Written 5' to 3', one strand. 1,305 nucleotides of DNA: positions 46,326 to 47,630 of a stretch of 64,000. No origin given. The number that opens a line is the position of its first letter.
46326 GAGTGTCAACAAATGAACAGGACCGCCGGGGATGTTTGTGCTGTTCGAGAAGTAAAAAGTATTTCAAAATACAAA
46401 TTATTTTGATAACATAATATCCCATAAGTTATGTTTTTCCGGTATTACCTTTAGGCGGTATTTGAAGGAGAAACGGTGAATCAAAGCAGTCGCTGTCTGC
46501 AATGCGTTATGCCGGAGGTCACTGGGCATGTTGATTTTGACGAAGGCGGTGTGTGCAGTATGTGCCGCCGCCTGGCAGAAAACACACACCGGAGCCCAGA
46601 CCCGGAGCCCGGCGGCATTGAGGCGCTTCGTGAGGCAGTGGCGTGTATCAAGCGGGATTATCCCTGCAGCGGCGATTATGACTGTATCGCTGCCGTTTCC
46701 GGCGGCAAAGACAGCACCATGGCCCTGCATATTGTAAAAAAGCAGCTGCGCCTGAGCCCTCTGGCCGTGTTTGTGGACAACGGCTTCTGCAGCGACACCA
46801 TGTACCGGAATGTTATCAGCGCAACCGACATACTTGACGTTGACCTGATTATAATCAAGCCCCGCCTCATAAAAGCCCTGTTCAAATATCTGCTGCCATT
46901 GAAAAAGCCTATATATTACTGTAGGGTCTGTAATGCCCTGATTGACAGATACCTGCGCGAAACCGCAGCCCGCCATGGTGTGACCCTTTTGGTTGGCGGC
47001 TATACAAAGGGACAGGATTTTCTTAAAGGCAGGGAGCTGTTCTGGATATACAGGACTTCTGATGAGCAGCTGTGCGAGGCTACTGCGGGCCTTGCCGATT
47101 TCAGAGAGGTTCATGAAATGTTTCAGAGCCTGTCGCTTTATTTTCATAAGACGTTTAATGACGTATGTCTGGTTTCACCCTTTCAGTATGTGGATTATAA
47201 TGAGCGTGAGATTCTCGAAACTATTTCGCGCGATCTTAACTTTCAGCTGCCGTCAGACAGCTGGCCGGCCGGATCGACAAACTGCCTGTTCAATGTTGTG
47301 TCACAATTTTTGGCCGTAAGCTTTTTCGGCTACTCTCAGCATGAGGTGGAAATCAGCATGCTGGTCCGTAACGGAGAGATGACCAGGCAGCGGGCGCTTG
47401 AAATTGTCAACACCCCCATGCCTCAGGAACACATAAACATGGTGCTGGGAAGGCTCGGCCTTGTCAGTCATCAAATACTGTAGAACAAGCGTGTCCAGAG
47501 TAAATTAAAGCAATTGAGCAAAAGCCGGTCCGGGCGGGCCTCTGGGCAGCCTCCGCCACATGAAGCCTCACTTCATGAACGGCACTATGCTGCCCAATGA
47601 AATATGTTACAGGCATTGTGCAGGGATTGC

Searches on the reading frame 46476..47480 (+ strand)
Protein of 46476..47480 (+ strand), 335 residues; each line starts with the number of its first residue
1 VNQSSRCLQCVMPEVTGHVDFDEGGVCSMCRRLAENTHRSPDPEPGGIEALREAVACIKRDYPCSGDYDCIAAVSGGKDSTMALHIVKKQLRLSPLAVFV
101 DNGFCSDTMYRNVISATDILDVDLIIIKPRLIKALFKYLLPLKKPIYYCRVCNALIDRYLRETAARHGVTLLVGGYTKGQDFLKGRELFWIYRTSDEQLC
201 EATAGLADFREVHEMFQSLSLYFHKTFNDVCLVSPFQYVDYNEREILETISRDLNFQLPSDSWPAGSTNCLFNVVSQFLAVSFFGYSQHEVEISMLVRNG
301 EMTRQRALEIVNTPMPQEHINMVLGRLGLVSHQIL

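Call 7: search_protein_families(library=pfam, proteins=[window:46476-47480:+], max_evalue=0.001)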
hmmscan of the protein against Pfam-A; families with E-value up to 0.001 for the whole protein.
window:46476-47480:+ (335 aa): 1 family
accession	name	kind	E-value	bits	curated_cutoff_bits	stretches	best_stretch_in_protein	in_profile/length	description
PF01507.26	PAPS_reduct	-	0.00048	20.6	22.5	1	71-130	3-61/175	Phosphoadenosine phosphosulfate reductase domain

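Call 15: search_protein_families(library=ncbifam, proteins=[window:46476-47480:+], max_evalue=0.1)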
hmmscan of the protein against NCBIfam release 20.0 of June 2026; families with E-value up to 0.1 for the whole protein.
window:46476-47480:+ (335 aa): 9 families
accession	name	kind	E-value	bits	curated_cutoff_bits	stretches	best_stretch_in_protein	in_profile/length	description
TIGR03573.1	WbuX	subfamily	7.7e-38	130.8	203.2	1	7-318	4-320/344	N-acetyl sugar amidotransferase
TIGR00884.1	guaA_Cterm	equivalog_domain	0.00012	21.5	338.75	1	66-127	15-77/310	glutamine-hydrolyzing GMP synthase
NF000848.1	PRK00074.1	equivalog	0.0018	16.9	400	1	66-127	212-275/512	glutamine-hydrolyzing GMP synthase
NF049949.1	tRNAsynTtuAPyrococ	equivalog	0.0019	17.4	450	1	68-175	48-154/292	tRNA-5-methyluridine(54) 2-sulfurtransferase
TIGR00268.2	TIGR00268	equivalog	0.0024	17.2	150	1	70-173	16-116/259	ATP-dependent sacrificial sulfur transferase LarE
NF006351.0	PRK08576.1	equivalog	0.0032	16.1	290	1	67-144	234-310/436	hypothetical protein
NF010367.0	PRK13795.1-2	equivalog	0.022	13.2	456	1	52-166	228-343/584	hypothetical protein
NF009214.0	PRK12563.1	equivalog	0.051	13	413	1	71-193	46-167/317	sulfate adenylyltransferase subunit CysD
TIGR02432.1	lysidine_TilS_N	equivalog_domain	0.052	13.5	93.6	1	71-105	3-40/189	tRNA lysidine(34) synthetase TilS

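Call 16: search_solved_structures(query=window:46476-47480:+, max_evalue=1)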
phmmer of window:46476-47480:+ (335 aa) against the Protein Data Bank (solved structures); distinct sequences matched with E-value up to 1: 8.
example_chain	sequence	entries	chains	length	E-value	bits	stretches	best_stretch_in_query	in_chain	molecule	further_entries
8wex_A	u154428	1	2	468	8.1e-07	31.7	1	19-99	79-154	N-acetyl sugar amidotransferase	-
2ywb_A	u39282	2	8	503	0.054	15.8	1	68-138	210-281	GMP synthase [glutamine-hydrolyzing]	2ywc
3uow_A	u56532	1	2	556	0.097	15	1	65-115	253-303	GMP synthetase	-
8cnz_A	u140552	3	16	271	0.1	15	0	70-113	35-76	NAD_synthase domain-containing protein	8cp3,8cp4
4wim_A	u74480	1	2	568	0.1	14.9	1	65-115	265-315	GMP synthetase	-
7zu9_A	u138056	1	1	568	0.12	14.7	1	65-115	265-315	Glutamine amidotransferase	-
4wio_A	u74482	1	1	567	0.12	14.7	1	65-115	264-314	GMP synthetase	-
6jp9_A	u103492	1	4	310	0.16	14.2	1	54-136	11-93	GMP synthase [glutamine-hydrolyzing] subunit B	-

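Call 22: search_solved_structures(query=window:46476-47480:+, max_evalue=0.001, show_alignments=1)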
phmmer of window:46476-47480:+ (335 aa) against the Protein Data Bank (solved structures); distinct sequences matched with E-value up to 0.001: 1.
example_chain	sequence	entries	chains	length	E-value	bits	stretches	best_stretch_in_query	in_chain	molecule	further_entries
8wex_A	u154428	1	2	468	8.1e-07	31.7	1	19-99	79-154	N-acetyl sugar amidotransferase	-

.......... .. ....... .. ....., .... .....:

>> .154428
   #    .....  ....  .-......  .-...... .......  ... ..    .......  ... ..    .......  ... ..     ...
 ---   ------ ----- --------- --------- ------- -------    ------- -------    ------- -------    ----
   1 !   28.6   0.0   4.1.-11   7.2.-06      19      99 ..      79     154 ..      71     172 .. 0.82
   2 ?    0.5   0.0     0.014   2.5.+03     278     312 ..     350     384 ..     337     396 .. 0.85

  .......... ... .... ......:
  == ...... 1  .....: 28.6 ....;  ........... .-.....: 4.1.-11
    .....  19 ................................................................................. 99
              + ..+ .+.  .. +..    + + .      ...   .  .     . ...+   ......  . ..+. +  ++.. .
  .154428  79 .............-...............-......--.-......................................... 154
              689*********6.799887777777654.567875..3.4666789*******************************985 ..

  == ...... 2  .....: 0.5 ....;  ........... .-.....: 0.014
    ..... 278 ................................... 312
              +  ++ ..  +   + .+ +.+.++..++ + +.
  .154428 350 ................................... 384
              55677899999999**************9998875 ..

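Call 42: find_homologous_proteins(query=window:46476-47480:+, max_evalue=0.00001)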
Query window:46476-47480:+ (335 aa): 208 proteins with E <= 0.00001 among 4848 candidates; the best 120 are listed.
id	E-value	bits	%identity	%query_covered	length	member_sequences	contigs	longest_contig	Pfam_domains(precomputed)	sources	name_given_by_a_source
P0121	2.4e-137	476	64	99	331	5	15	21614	-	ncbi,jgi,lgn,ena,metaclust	metaclust:\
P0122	7.1e-130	451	62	99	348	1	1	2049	-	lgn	-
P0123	2.1e-125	436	57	98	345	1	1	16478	PF01507.26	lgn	-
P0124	6.7e-125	435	62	95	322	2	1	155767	PF02540.24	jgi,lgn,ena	-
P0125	6.1e-123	428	59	99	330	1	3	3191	PF02540.24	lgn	-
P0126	3.0e-119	416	55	99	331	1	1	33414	-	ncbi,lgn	-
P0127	3.6e-118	413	56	99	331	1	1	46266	PF01507.26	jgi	jgi:hypothetical protein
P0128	7.7e-117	408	56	97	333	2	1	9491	PF01507.26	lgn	-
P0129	1.0e-116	408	56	97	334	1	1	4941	PF01507.26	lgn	-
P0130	1.4e-115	404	53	98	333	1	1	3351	-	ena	-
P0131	2.0e-115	404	55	95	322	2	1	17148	PF01507.26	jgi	-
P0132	3.0e-115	403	55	97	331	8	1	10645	PF01507.26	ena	-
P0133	8.0e-115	402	53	98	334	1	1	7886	PF01507.26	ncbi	-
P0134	1.5e-114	401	53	98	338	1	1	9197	PF01507.26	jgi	jgi:hypothetical protein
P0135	1.6e-114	401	53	99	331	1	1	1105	PF01507.26,PF01902.25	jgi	-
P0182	2.8e-95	337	47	97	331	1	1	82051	-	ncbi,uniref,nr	ncbi:phosphoadenosine phosphosulfate reductase family protein [Clostridium sp. DJ247]|uniref:phospho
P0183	3.8e-95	337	44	99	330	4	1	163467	PF01507.26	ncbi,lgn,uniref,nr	ncbi:phosphoadenosine phosphosulfate reductase domain-containing protein [Pelosinus propionicus]|uni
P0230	8.8e-87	309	42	94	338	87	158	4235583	PF01507.26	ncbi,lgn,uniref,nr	ncbi:phosphoadenosine phosphosulfate reductase family protein [Clostridium botulinum]|uniref:Phospho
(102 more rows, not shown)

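Call 43: find_encoding_contigs(protein=P0230, flank=10000, max_places=2)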
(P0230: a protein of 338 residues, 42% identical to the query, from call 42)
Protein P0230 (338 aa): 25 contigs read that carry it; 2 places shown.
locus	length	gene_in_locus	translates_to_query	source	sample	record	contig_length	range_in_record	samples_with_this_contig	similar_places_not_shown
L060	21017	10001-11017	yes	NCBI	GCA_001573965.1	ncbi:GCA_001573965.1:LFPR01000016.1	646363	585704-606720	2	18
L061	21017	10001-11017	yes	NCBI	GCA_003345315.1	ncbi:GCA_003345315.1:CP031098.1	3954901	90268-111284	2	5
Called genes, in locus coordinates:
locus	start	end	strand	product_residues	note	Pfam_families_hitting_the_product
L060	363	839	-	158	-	PF16224:DUF4883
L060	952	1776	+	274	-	PF00702:Hydrolase, PF08282:Hydrolase_3, PF05116:S6PP (weak)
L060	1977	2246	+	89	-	PF02583:Trns_repr_metal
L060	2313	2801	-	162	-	PF06738:ThrE, PF12821:ThrE_2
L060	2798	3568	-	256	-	PF06738:ThrE, PF12821:ThrE_2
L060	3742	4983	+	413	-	PF00464:SHMT, PF00155:Aminotran_1_2, PF01212:Beta_elim_lyase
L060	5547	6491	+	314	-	PF00696:AA_kinase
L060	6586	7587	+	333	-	PF02729:OTCace_N, PF00185:OTCace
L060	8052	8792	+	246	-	PF01648:ACPS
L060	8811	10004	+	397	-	PF00587:tRNA-synt_2b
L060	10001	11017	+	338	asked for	PF01507:PAPS_reduct (weak)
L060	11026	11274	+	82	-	-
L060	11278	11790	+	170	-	PF00583:Acetyltransf_1, PF13673:Acetyltransf_10, PF13508:Acetyltransf_7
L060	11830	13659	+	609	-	PF00501:AMP-binding, PF00550:PP-binding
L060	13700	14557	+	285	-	PF00975:Thioesterase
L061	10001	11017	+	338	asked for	PF01507:PAPS_reduct (weak)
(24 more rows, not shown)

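Call 44: find_encoding_contigs(protein=P0183, flank=10000, max_places=1)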
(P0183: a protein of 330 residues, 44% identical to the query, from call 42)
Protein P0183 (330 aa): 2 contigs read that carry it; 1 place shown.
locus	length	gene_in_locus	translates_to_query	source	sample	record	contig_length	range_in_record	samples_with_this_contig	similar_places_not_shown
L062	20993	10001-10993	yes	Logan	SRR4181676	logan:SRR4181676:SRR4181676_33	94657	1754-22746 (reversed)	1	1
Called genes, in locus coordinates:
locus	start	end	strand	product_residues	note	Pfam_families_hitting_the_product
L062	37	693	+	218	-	PF02308:MgtC, PF13291:ACT_4 (weak)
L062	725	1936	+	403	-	PF03313:SDH_alpha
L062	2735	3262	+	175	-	PF02357:NusG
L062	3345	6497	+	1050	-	PF00873:ACR_tran, PF03176:MMPL, PF02355:SecD_SecF_C (weak)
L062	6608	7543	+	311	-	PF00698:Acyl_transf_1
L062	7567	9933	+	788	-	PF00698:Acyl_transf_1, PF21607:FabD_helical_ins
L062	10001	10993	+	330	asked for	PF01507:PAPS_reduct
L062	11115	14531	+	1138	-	PF00551:Formyl_trans_N, PF02911:Formyl_trans_C (faint), PF00501:AMP-binding, PF13193:AMP-binding_C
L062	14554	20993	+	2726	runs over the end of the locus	PF00550:PP-binding, PF00109:ketoacyl-synt, PF02801:Ketoacyl-synt_C, PF16197:KAsynt_C_assoc, PF22336:RhiE-like_linker, PF22621:CurL-like_PKS_C, PF21089:PKS_DH_N, PF14765:PS-DH, +13 more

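Call 59: search_solved_structures(query=A4, max_evalue=0.01, show_alignments=1)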
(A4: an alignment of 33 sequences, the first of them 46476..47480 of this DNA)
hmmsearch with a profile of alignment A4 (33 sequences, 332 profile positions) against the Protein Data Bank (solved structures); distinct sequences matched with E-value up to 0.01: 14.
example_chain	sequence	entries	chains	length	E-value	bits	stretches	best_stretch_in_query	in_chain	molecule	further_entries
8wex_A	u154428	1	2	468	1.3e-11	47.4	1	15-95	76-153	N-acetyl sugar amidotransferase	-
8cnz_A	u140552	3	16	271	7.6e-07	31.7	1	66-172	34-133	NAD_synthase domain-containing protein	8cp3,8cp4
6jp9_A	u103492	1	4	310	5.6e-06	28.9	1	50-127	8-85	GMP synthase [glutamine-hydrolyzing] subunit B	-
2vxo_A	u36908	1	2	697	1e-05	28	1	54-125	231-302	GMP SYNTHASE [GLUTAMINE-HYDROLYZING]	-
2ywb_A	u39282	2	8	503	7.8e-05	25.1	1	50-127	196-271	GMP synthase [glutamine-hydrolyzing]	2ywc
3uow_A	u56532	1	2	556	0.00085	21.7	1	56-131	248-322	GMP synthetase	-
4wim_A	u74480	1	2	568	0.00088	21.7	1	56-131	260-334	GMP synthetase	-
4wio_A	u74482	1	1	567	0.00092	21.6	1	56-131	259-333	GMP synthetase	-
7zu9_A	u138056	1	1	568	0.00093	21.6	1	56-131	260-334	Glutamine amidotransferase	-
5mko_A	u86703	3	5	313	0.0013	21.1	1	25-139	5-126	TtuA PH0300 | PH0300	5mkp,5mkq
3vrh_A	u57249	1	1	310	0.0021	20.4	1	26-139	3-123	Putative uncharacterized protein PH0300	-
2dpl_A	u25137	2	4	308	0.0032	19.8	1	51-105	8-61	GMP synthase [glutamine-hydrolyzing] subunit B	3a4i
1zun_A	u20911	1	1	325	0.0071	18.7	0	47-124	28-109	Sulfate adenylyltransferase subunit 2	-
1gpm_A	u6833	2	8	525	0.0099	18.2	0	51-102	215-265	GMP SYNTHETASE | GMP synthase [glutamine-hydrolyzing]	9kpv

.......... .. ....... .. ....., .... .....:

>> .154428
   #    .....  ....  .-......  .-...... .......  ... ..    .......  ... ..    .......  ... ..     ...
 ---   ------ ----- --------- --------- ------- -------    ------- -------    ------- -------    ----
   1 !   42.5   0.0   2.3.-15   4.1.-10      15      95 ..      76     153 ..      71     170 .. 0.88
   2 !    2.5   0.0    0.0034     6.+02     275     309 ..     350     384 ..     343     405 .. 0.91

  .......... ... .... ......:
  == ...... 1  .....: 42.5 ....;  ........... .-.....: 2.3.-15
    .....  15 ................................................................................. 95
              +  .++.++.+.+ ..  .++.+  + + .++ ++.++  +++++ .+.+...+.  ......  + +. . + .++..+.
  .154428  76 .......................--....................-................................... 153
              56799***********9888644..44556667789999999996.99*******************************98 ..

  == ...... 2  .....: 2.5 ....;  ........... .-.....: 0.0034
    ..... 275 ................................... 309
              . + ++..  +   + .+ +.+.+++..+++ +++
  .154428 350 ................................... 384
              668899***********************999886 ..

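Call 63: predict_structure(alignment_id=A4)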
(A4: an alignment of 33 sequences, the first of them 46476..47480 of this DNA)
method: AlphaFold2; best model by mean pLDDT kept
length: 335 residues; sequences in the alignment: 33
mean_pLDDT: 92.7   pTM: 0.90
mean pLDDT of the five models: 92.7, 92.0, 91.8, 91.7, 90.9
residues with pLDDT >= 90: 278; 70-90: 42; 50-70: 12; < 50: 3
segments of 3 or more residues with pLDDT < 50: none
pLDDT, mean of each block of 10 residues (from residue 1): 81 93 94 75 78 95 92 97 98 98 96 98 98 98 97 97 97 84 77 97 98 96 94 92 94 96 88 95 93 91 93 92 96 93
secondary structure, 60 per line:
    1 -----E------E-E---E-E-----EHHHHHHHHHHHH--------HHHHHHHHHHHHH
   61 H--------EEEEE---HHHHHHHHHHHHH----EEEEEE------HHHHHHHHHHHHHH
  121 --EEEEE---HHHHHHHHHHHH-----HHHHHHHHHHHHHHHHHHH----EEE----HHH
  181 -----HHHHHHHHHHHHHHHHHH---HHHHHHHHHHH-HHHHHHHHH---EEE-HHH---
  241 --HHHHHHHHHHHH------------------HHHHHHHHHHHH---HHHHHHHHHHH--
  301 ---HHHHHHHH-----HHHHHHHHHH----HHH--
elements in order: H28-39 H48-61 E70-74 H78-90 E95-100 H107-120 E123-127 H131-142 H148-166 E171-173 H186-203 H207-217 H219-227 E231-233 H243-254 H273-284 H288-298 H304-311 H317-326

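Call 65: fold_search(model_id=the predicted structure, library=pdb)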
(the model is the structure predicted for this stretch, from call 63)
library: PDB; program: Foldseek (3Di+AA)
matches with E <= 10: 1451; with E <= 0.001: 169
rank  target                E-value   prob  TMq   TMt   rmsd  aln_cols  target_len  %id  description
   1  8wex_A                2.8e-14  1.00  0.64  0.57   8.7       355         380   18  Crystal structure of N-acetyl sugar amidotransferase from Legionella pneumophila (released 2024-05-22)
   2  8wex_B                8.3e-14  1.00  0.64  0.56   8.1       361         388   17  Crystal structure of N-acetyl sugar amidotransferase from Legionella pneumophila (released 2024-05-22)
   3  5ztb_C                4.1e-07  1.00  0.36  0.38  13.3       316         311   13  Structure of Sulfurtransferase (released 2019-06-12)
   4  5ztb_A                4.3e-07  1.00  0.38  0.40  12.9       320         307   14  Structure of Sulfurtransferase (released 2019-06-12)
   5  6scy_A                4.3e-07  1.00  0.37  0.41  12.2       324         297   14  U34-tRNA thiolase NcsA from Methanococcus maripaludis with its [4Fe-4S] cluster (released 2020-08-26)
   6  9b6c_B                1.6e-06  1.00  0.30  0.21  17.2       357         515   15  Human asparagine synthetase Arg-142 to Ile-142 (R142I) variant (released 2025-01-08)
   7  6scy_B                2.7e-06  1.00  0.35  0.39  12.9       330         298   12  U34-tRNA thiolase NcsA from Methanococcus maripaludis with its [4Fe-4S] cluster (released 2020-08-26)
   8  8cnz_A                3.0e-06  1.00  0.37  0.47   6.7       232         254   17  mmLarE-[4Fe-4S] phased by Fe-SAD (released 2024-01-31)
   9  5b4e                  3.3e-06  1.00  0.38  0.41  14.8       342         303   13  Sulfur Transferase TtuA in complex with iron sulfur cluster and ATP derivative (released 2017-05-03)
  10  5ztb_B                3.9e-06  1.00  0.37  0.40  12.5       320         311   13  Structure of Sulfurtransferase (released 2019-06-12)
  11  5mko_B                5.4e-06  1.00  0.39  0.42  13.8       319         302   15  [2Fe-2S] cluster containing TtuA in complex with AMP. (released 2017-06-14)
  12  5gha_A                5.4e-06  1.00  0.34  0.36  13.2       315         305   14  Sulfur Transferase TtuA in complex with Sulfur Carrier TtuB (released 2017-05-03)
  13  5b4f                  5.7e-06  1.00  0.36  0.40  12.2       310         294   12  Sulfur Transferase TtuA in complex with iron sulfur cluster (released 2017-05-10)
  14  5mkq_A                5.7e-06  1.00  0.38  0.41  14.7       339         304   16  TtuA enzyme containing a [4Fe-4S] (released 2017-06-14)
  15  5mkq_B                6.4e-06  1.00  0.38  0.41  14.8       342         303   16  TtuA enzyme containing a [4Fe-4S] (released 2017-06-14)
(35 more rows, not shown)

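Call 66: search_dna_similar(query=window:46476-47480:+, collection=plasmids, mode=protein, max_evalue=0.00001, max_rows=25)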
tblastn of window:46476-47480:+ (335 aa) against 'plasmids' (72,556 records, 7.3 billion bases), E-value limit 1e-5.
Records with a match: 26; places in all: 29; records where one place covers at least 80% of the query: 23.
Best place of each record, by identity: <60% 26.
By first word of the organism name: Bacillus 8; Ralstonia 3; Agrobacterium 2; Massilia 1; Roseovarius 1; Streptomyces 1; Azospirillum 1; Spirosoma 1; Pseudohalocynthiibacter 1; Sphingomonadaceae 1; and 6 more.
By predicted mobility (MOB-suite, as given by PLSDB): non-mobilizable 17; conjugative 6; mobilizable 3.
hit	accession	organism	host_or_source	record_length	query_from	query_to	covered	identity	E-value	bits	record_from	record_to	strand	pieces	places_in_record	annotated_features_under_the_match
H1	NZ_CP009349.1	Bacillus thuringiensis HD1002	Sewage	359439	3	328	97%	27.6%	6e-27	118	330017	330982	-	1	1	7-cyano-7-deazaguanine synthase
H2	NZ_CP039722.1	Bacillus thuringiensis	whole organism,soil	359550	3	328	97%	27.6%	6e-27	118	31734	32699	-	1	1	7-cyano-7-deazaguanine synthase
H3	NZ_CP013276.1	Bacillus thuringiensis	Vectobac,bacterial clone,Commercial ...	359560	3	328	97%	27.6%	6e-27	118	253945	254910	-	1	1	7-cyano-7-deazaguanine synthase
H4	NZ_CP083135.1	Bacillus thuringiensis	whole organism,Biopesticide Solbac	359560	3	328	97%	27.6%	6e-27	118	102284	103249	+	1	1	7-cyano-7-deazaguanine synthase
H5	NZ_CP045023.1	Bacillus thuringiensis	whole organism,soil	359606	3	328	97%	27.6%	6e-27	118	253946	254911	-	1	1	7-cyano-7-deazaguanine synthase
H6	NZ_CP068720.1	Bacillus cereus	Angelica sinensis Dlies,single cell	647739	3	328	97%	27.6%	6e-27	118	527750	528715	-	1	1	7-cyano-7-deazaguanine synthase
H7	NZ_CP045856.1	Agrobacterium sp. MA01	cell culture,Microcystis culture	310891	7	333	98%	25.8%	3e-16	87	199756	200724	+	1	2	N-acetyl sugar amidotransferase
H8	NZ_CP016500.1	Agrobacterium sp. RAC06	Microbial isolate,Algal phycosphere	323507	7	333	98%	25.8%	3e-16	87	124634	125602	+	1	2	N-acetyl sugar amidotransferase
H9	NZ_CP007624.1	Bacillus pseudomycoides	-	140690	7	327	96%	26.1%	2e-17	91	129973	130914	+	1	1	7-cyano-7-deazaguanine synthase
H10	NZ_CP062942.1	Massilia litorea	Whole organism,Beach sand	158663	7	318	93%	26.0%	2e-13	78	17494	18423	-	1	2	N-acetyl sugar amidotransferase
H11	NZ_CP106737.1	Roseovarius pelagicus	cell culture,Arctic seawater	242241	7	328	96%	25.2%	3e-17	90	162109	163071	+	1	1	non-ribosomal peptide synthetase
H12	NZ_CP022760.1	Ralstonia solanacearum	Solanum tuberosum,single cell,Potato ...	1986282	7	329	96%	25.1%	5e-9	65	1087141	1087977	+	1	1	none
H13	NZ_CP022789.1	Ralstonia solanacearum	Solanum tuberosum,single cell,Potato ...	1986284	7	329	96%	25.1%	5e-9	65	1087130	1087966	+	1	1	none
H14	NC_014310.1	Ralstonia solanacearum PSI07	-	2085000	7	329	96%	25.1%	5e-9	65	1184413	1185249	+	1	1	none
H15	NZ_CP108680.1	Streptomyces sp. NBC_01216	-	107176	7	328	96%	24.9%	3e-8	63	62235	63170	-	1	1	condensation domain-containing protein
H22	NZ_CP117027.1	Sphingomonas hankookensis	Pure isolate,Tap water (bathroom)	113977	7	314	92%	23.5%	8e-16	86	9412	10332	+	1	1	N-acetyl sugar amidotransferase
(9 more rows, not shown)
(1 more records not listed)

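Call 67: get_annotated_region(hit=H15, flank=9000)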
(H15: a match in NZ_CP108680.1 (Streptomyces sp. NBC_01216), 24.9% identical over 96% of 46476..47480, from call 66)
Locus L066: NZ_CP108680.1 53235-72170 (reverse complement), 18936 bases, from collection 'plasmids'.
description: Streptomyces sp. NBC_01216 plasmid unnamed3, complete sequence
organism: Streptomyces sp. NBC_01216 (NCBI taxid 2903778)
taxonomy: Bacteria; Actinomycetota; Actinomycetes; Kitasatosporales; Streptomycetaceae; Streptomyces; Streptomyces sp. NBC 01216
host: -; source: -; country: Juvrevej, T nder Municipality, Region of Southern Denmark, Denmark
typing (MOB-suite, as given by PLSDB): non-mobilizable; replicon rep_cluster_1910
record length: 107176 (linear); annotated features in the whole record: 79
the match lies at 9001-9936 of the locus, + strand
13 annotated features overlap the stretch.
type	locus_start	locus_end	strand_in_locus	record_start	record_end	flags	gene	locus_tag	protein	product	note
CDS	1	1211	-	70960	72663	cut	-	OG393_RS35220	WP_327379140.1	AMP-binding protein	-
CDS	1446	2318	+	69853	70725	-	-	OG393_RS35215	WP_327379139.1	LLM class F420-dependent oxidoreductase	-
CDS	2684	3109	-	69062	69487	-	-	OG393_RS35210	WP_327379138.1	BrxA/BrxB family bacilliredoxin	-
CDS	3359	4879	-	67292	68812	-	-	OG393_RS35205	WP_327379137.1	FAD-binding protein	-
CDS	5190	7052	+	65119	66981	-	asnB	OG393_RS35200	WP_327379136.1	asparagine synthase (glutamine-hydrolyzing)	GO:0006529 - asparagine biosynthetic process [Evidence IEA]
CDS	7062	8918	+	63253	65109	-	-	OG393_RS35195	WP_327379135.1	non-ribosomal peptide synthetase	-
CDS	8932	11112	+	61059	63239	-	-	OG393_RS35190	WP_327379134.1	condensation domain-containing protein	-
CDS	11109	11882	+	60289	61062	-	-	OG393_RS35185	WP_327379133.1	amino acid racemase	GO:0006520 - amino acid metabolic process [Evidence IEA]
CDS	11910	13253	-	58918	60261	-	-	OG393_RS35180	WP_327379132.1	extracellular solute-binding protein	-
CDS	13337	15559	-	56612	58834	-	-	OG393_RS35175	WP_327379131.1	molybdopterin-dependent oxidoreductase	-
CDS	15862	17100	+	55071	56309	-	-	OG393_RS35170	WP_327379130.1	acyl-CoA dehydrogenase family protein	-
CDS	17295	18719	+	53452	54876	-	-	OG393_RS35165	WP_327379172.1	FAD-binding monooxygenase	-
CDS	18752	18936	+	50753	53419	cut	-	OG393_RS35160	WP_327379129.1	AMP-binding protein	-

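Call 68: get_annotated_region(hit=H11, flank=9000)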
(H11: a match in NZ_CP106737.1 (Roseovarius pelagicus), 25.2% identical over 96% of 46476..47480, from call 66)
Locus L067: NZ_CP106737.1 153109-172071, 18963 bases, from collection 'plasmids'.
description: Roseovarius pelagicus strain HL-MP18 plasmid unnamed2, complete sequence
organism: Roseovarius pelagicus (NCBI taxid 2980108)
taxonomy: Bacteria; Pseudomonadota; Alphaproteobacteria; Rhodobacterales; Roseobacteraceae; Roseovarius; Roseovarius pelagicus
host: -; source: cell culture,Arctic seawater; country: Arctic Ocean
typing (MOB-suite, as given by PLSDB): non-mobilizable; replicon rep_cluster_392,rep_cluster_610
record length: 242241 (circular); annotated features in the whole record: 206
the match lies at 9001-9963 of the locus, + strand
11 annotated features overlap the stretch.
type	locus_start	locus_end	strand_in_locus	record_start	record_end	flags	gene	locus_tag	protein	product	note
CDS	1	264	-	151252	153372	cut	-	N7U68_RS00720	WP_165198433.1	YjbH domain-containing protein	-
CDS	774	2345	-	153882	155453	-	-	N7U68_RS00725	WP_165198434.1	amino acid adenylation domain-containing protein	-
CDS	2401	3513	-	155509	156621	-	-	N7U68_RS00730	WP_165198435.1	methyltransferase domain-containing protein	-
CDS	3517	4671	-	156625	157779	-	-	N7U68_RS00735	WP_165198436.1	acyl-CoA dehydrogenase family protein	-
CDS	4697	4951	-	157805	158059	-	-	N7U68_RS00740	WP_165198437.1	phosphopantetheine-binding protein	-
CDS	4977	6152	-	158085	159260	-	-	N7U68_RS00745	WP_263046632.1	HupE/UreJ family protein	-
CDS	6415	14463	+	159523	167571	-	-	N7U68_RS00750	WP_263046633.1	non-ribosomal peptide synthetase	-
CDS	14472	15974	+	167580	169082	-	-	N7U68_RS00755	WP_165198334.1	oligosaccharide flippase family protein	-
CDS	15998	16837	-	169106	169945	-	-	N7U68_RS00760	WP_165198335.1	SDR family oxidoreductase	-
CDS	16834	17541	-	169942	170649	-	-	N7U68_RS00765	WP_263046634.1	acylneuraminate cytidylyltransferase family protein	-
CDS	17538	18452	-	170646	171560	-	-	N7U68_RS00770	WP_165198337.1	Gfo/Idh/MocA family oxidoreductase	-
